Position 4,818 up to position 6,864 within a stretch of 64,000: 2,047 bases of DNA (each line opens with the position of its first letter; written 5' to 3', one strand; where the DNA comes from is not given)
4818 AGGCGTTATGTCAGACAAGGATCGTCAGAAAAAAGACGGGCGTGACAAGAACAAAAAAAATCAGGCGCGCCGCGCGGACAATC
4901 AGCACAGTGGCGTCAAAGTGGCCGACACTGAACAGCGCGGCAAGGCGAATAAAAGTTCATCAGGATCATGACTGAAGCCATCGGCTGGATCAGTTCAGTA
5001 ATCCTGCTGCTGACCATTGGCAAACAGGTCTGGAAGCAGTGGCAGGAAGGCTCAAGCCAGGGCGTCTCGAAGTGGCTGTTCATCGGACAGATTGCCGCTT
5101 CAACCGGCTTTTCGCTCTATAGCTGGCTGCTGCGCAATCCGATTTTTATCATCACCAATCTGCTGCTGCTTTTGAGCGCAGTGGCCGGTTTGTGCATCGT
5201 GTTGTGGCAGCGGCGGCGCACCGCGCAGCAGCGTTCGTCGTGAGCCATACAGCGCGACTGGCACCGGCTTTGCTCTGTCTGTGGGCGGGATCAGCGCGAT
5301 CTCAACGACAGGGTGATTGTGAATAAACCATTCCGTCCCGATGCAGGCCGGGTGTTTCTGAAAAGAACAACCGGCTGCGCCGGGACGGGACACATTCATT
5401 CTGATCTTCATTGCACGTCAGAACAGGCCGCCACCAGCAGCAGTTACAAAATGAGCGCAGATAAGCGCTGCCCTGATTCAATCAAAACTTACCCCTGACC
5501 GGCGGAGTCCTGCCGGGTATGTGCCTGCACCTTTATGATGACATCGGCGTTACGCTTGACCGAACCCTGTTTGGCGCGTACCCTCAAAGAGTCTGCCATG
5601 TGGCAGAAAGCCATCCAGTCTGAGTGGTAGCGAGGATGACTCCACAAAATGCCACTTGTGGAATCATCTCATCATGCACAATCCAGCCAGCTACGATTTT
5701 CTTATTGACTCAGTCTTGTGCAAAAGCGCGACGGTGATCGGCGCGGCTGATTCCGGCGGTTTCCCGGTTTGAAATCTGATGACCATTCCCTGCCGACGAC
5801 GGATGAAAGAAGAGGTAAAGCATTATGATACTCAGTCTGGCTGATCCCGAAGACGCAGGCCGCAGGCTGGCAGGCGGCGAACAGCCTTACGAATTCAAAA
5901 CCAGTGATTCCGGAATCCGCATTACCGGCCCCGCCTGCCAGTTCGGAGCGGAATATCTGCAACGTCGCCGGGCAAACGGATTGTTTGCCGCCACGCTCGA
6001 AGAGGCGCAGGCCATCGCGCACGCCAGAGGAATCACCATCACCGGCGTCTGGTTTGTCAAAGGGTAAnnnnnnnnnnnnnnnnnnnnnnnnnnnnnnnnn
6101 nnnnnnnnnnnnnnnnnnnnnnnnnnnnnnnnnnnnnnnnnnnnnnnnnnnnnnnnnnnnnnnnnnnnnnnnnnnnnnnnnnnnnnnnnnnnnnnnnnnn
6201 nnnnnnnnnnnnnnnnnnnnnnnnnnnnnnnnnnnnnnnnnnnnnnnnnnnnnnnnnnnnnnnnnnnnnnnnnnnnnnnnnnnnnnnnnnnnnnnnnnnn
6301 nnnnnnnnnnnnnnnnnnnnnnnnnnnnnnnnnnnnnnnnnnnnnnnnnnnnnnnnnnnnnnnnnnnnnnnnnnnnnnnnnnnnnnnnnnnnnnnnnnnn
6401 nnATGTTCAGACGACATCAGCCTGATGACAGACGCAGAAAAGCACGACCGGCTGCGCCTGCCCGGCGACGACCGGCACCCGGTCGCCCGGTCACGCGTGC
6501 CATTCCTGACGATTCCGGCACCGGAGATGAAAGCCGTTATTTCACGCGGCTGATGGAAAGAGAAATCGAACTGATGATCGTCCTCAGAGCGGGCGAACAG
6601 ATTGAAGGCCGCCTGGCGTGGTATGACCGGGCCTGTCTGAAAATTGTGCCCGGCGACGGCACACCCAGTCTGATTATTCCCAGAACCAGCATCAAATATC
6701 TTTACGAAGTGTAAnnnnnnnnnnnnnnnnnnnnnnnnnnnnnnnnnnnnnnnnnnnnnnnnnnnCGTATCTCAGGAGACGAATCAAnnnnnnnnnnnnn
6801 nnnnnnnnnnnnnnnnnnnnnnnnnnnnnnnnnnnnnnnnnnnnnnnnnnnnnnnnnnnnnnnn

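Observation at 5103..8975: Segmental duplication with reciprocal gene loss bracketing the infA-rpoZ block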

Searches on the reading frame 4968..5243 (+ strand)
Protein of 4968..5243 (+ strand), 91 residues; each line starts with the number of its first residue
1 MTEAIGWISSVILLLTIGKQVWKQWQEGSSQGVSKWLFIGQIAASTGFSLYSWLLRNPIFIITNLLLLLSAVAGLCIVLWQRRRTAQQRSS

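Call 9: search_protein_families(library=pfam, max_evalue=0.1, proteins=[window:4968-5243:+])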
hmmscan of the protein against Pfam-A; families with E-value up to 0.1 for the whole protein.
window:4968-5243:+ (91 aa): 3 families
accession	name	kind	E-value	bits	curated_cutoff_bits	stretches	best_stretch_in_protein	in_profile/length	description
PF03083.21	MtN3_slv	-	4.1e-05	24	23.7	1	7-73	8-74/87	Sugar efflux transporter for intercellular exchange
PF03073.20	TspO_MBR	-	0.0005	20.3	24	1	11-86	44-122/145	TspO/MBR family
PF02656.20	DUF202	-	0.036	15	23.4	0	6-54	12-60/68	Domain of unknown function (DUF202)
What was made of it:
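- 4968..5243 (+): Intact SemiSWEET-like (MtN3/PQ-loop) membrane protein gene, 91 aa. Its 3' half lies inside repeat copy A. Pfam MtN3_slv 24 bits (cut-off 23.7), call 9.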

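Call 10: search_protein_families(library=ncbifam, max_evalue=0.1, proteins=[window:4968-5243:+])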
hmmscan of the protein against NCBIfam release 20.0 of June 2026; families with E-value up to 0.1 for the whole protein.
window:4968-5243:+ (91 aa): 1 family
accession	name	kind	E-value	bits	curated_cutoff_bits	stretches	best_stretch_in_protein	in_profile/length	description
NF037967.1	SemiSWEET_1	subfamily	0.027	14.6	200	1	6-89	1-84/196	SemiSWEET transporter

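Call 12: find_encoding_contigs(protein=window:4968-5243:+, flank=10000, max_places=10)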
Protein window:4968-5243:+ (91 aa): no gene with exactly this product is on record in the collection.

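Call 14: find_homologous_proteins(query=window:4968-5243:+)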
Query window:4968-5243:+ (91 aa): 645 proteins with E <= 0.001 among 675 candidates; the best 120 are listed.
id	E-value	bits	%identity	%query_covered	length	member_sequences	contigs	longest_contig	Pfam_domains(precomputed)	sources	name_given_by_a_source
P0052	2.7e-50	186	100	100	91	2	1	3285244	-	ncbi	ncbi:MAG: hypothetical protein U0Z53_08245 [Blastocatellia bacterium]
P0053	5.4e-50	185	99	100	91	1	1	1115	PF03083.22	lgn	-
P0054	1.3e-39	152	79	100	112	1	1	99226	-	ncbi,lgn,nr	ncbi:MAG TPA: hypothetical protein VNQ79_04360 [Blastocatellia bacterium]|nr:hypothetical protein [B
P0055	5.4e-36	140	76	97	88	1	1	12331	PF03083.22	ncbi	-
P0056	6.0e-36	140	76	96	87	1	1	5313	-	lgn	-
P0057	4.8e-35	137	71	96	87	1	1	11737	PF03083.22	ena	-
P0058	5.6e-35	137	71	96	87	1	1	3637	-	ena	-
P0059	5.9e-35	137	73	97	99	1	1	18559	-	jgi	jgi:MtN3 and saliva related transmembrane protein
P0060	1.6e-34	136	75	96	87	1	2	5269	-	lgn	-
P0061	1.6e-34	136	71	95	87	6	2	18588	-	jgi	jgi:MtN3 and saliva related transmembrane protein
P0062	2.0e-34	135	72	95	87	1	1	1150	-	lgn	-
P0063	3.2e-34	135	68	100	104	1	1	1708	-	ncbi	-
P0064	3.3e-34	135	68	100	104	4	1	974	-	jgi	jgi:uncharacterized protein with PQ loop repeat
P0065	3.3e-34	135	76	92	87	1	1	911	-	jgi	jgi:uncharacterized protein with PQ loop repeat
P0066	3.8e-34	134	67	100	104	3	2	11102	-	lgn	-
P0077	1.3e-33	133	70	100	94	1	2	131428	-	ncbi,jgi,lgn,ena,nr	ncbi:MAG TPA: hypothetical protein VFD58_05130 [Blastocatellia bacterium]|nr:hypothetical protein [B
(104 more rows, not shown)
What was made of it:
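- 4968..5243 (+): 645 homologs, many named SemiSWEET or PQ-loop, call 14.
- On SemiSWEET: Homologs named SemiSWEET or PQ-loop (calls 9, 14).
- Checked: Copy A has an intact 91-aa gene at 4968-5243 (Pfam MtN3_slv, 24 bits against a cut-off of 23.7; many homologs are annotated SemiSWEET or PQ-loop; calls 9, 14).
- The window comes from a metagenome-assembled genome (call 14).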

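Call 16: find_encoding_contigs(protein=P0053, flank=10000)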
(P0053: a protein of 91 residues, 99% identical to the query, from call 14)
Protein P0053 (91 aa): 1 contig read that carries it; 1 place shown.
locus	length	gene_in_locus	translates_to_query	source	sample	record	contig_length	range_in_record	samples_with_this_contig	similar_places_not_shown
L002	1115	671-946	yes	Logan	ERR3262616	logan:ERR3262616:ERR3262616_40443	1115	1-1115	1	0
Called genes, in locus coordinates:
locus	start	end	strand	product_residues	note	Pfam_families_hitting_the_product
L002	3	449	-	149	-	?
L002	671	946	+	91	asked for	PF03083:MtN3_slv (faint)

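Call 17: find_encoding_contigs(protein=P0054, flank=10000)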
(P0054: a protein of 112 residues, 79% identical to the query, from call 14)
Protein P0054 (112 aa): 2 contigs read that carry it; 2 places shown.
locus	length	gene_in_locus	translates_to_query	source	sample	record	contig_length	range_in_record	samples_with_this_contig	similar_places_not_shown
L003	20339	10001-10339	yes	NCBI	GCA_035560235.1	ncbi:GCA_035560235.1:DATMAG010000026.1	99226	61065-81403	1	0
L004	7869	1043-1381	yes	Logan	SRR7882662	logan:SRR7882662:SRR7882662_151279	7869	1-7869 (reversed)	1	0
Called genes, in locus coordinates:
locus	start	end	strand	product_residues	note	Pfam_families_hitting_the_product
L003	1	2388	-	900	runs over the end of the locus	PF18921:Cyanophycin_syn, PF07478:Dala_Dala_lig_C (faint), PF08443:RimK (weak), PF13549:ATP-grasp_5 (weak), PF08245:Mur_ligase_M, PF02875:Mur_ligase_C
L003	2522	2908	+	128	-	PF19861:DUF6335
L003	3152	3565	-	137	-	PF14325:DUF4383, PF03729:DUF308 (faint)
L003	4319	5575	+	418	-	PF04972:BON, PF10604:Polyketide_cyc2, PF03364:Polyketide_cyc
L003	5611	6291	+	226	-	PF12146:Hydrolase_4 (faint), PF20408:Abhydrolase_11 (weak), PF01738:DLH (weak)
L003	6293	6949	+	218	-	PF00156:Pribosyltran, PF14681:UPRTase (weak)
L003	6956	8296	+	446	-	PF05139:Erythro_esteras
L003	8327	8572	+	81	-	-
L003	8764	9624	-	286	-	PF04116:FA_hydroxylase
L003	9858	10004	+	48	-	-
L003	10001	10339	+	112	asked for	-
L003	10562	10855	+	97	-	-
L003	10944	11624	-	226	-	PF13505:OMP_b-brl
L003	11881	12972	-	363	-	PF01594:AI-2E_transport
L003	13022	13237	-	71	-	-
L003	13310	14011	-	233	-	PF00702:Hydrolase, PF12710:HAD (weak), PF13419:HAD_2, PF13242:Hydrolase_like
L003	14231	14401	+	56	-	-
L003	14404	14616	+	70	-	PF00581:Rhodanese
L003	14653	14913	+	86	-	-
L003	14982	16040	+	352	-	PF12146:Hydrolase_4, PF00561:Abhydrolase_1, PF12697:Abhydrolase_6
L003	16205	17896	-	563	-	PF00072:Response_reg, PF00158:Sigma54_activat, PF14532:Sigma54_activ_2, PF07728:AAA_5, PF25601:AAA_lid_14, PF02954:HTH_8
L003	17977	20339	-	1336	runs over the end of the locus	PF13185:GAF_2, PF00512:HisKA, PF02518:HATPase_c, PF00072:Response_reg, PF01590:GAF, PF13185:GAF_2, PF00512:HisKA, PF02518:HATPase_c, +5 more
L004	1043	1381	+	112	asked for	-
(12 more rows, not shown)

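Call 18: find_encoding_contigs(protein=P0077, flank=10000)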
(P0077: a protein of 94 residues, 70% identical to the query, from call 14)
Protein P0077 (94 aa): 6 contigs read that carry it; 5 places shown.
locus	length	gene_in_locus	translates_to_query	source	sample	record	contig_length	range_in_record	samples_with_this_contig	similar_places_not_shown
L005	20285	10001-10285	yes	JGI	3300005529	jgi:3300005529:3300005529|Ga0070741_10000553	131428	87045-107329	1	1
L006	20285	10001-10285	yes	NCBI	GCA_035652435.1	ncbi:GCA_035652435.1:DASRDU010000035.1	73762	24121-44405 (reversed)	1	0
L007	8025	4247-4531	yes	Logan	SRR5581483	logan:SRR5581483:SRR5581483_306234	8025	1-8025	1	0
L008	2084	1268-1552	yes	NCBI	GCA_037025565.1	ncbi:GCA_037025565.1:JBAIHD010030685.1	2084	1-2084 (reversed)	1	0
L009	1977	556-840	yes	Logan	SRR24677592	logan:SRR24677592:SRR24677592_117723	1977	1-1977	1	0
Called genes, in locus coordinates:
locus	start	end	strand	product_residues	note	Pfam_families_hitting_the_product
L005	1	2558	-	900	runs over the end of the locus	PF18921:Cyanophycin_syn, PF02955:GSH-S_ATP (weak), PF08443:RimK (weak), PF13549:ATP-grasp_5 (weak), PF14397:ATPgrasp_ST (faint), PF08245:Mur_ligase_M, PF02875:Mur_ligase_C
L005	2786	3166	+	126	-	PF19861:DUF6335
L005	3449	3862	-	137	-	PF14325:DUF4383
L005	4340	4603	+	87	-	-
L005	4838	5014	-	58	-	-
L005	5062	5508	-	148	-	-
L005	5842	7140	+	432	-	PF04972:BON, PF10604:Polyketide_cyc2, PF03364:Polyketide_cyc, PF08327:AHSA1 (faint)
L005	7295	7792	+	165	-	PF01476:LysM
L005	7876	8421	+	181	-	-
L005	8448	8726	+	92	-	-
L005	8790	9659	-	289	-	PF04116:FA_hydroxylase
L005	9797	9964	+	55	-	-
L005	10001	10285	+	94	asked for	-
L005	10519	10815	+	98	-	-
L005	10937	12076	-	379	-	PF01594:AI-2E_transport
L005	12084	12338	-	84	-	-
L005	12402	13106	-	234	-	PF00702:Hydrolase, PF12710:HAD (weak), PF13419:HAD_2, PF13242:Hydrolase_like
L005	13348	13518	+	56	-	-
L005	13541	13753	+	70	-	PF00581:Rhodanese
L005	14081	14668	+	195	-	PF00561:Abhydrolase_1 (weak)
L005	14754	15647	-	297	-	PF03631:Virul_fac_BrkB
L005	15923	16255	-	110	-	-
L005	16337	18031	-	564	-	PF00072:Response_reg, PF00158:Sigma54_activat, PF14532:Sigma54_activ_2, PF07728:AAA_5, PF25601:AAA_lid_14, PF02954:HTH_8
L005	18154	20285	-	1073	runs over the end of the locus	PF00989:PAS, PF08447:PAS_3, PF08448:PAS_4, PF13426:PAS_9, PF08448:PAS_4, PF13426:PAS_9, PF00989:PAS, PF08448:PAS_4, +8 more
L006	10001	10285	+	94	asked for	-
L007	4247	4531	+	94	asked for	-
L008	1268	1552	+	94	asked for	-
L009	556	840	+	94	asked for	-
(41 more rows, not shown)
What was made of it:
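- On Complementary (reciprocal) gene loss: Relatives have SemiSWEET and the small gene adjacent (calls 17, 18).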

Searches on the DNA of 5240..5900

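Call 37: search_rna_families(source=window, start=5240, end=5900, threshold=evalue, max_evalue=1, show_alignments=2)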
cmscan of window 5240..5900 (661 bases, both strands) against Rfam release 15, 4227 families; matches with E-value up to 1: 1.
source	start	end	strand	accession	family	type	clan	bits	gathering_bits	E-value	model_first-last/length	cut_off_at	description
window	5331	5389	-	RF00365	mir-BHRF1-1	Gene; miRNA;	-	21.3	95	0.15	1-66/66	no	mir-BHRF1-1 microRNA precursor family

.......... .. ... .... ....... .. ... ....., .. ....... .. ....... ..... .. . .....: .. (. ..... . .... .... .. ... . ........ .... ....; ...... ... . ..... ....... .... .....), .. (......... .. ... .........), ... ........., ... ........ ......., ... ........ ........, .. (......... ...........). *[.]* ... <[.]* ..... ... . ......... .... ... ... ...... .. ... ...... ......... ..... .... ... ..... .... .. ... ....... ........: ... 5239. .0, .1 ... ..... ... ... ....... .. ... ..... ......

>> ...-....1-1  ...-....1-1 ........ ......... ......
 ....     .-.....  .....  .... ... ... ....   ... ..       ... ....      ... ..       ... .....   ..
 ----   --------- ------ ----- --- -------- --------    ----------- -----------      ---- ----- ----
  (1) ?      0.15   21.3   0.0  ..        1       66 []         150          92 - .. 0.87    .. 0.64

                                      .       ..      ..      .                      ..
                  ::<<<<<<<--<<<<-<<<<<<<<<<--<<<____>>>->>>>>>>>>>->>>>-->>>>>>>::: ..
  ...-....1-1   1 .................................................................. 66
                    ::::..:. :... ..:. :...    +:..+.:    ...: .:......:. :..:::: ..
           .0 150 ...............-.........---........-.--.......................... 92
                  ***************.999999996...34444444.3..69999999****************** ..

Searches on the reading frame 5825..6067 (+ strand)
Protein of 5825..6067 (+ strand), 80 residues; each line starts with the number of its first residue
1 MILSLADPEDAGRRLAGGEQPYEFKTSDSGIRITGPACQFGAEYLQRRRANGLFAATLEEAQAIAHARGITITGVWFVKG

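Call 9: search_protein_families(library=pfam, max_evalue=0.1, proteins=[window:5825-6067:+])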
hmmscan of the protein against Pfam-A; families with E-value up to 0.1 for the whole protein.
window:5825-6067:+ (80 aa): 0 families

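Call 10: search_protein_families(library=ncbifam, max_evalue=0.1, proteins=[window:5825-6067:+])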
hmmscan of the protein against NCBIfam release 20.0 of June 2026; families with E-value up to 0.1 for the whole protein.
window:5825-6067:+ (80 aa): 0 families

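Call 42: find_related_loci(query=A3, collection=metagenome_contigs, flank=10000)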
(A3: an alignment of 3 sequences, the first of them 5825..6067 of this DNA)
Query A3 (80 aa) in metagenome_contigs; peptide patterns used: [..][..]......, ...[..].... (x = any residue, [..] = any of these).
374 stretches matched a pattern; 9 encode a relative of the query (tblastn E <= 1e-3); 9 distinct loci.
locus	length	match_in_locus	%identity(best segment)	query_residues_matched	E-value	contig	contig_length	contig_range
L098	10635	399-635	76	1-79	3e-39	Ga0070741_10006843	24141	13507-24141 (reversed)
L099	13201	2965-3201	59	1-79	1e-29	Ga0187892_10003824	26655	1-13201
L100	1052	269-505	58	1-79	1e-29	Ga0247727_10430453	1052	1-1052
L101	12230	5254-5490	58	1-79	7e-29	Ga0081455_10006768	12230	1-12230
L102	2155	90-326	57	1-79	2e-28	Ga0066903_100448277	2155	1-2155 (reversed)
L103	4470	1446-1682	59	1-79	3e-28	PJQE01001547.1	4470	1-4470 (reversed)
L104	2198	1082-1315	57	1-79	1e-24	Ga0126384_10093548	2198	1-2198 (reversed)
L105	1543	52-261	63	9-79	4e-24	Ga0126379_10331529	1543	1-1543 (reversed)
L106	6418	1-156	58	28-79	7e-17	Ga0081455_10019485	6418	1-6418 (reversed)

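Call 52: search_protein_families(library=phrogs, max_evalue=0.001, proteins=[window:5825-6067:+])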
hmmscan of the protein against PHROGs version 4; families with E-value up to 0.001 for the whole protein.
window:5825-6067:+ (80 aa): 0 families
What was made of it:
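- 5825..6067 (+): p80, a conserved small ORF of unknown function and the first gene of the block. No Pfam, NCBIfam or PHROG match (calls 9, 10, 52).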

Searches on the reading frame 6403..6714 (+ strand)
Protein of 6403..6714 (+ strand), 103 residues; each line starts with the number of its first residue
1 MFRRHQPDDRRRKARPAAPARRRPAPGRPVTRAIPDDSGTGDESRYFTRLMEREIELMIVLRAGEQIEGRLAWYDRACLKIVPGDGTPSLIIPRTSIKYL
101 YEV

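Call 9: search_protein_families(library=pfam, max_evalue=0.1, proteins=[window:6403-6714:+])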
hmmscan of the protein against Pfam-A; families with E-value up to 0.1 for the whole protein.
window:6403-6714:+ (103 aa): 2 families
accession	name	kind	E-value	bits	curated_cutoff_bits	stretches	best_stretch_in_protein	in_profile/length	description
PF21979.2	Hfq_1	-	5.9e-07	30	27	1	53-100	13-59/61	Hfq related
PF17209.9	Hfq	-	0.096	12.8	27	0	49-78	8-37/64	Hfq protein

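Call 10: search_protein_families(library=ncbifam, max_evalue=0.1, proteins=[window:6403-6714:+])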
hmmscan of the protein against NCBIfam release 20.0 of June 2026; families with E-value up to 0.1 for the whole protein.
window:6403-6714:+ (103 aa): 1 family
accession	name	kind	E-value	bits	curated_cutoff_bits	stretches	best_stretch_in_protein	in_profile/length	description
NF047718.1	Hfq_rel_Cyano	exception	6.2e-06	26.4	52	1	48-100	12-63/64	Hfq-related RNA-binding protein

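Call 52: search_protein_families(library=phrogs, max_evalue=0.001, proteins=[window:6403-6714:+])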
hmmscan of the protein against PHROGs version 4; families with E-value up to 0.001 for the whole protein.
window:6403-6714:+ (103 aa): 0 families
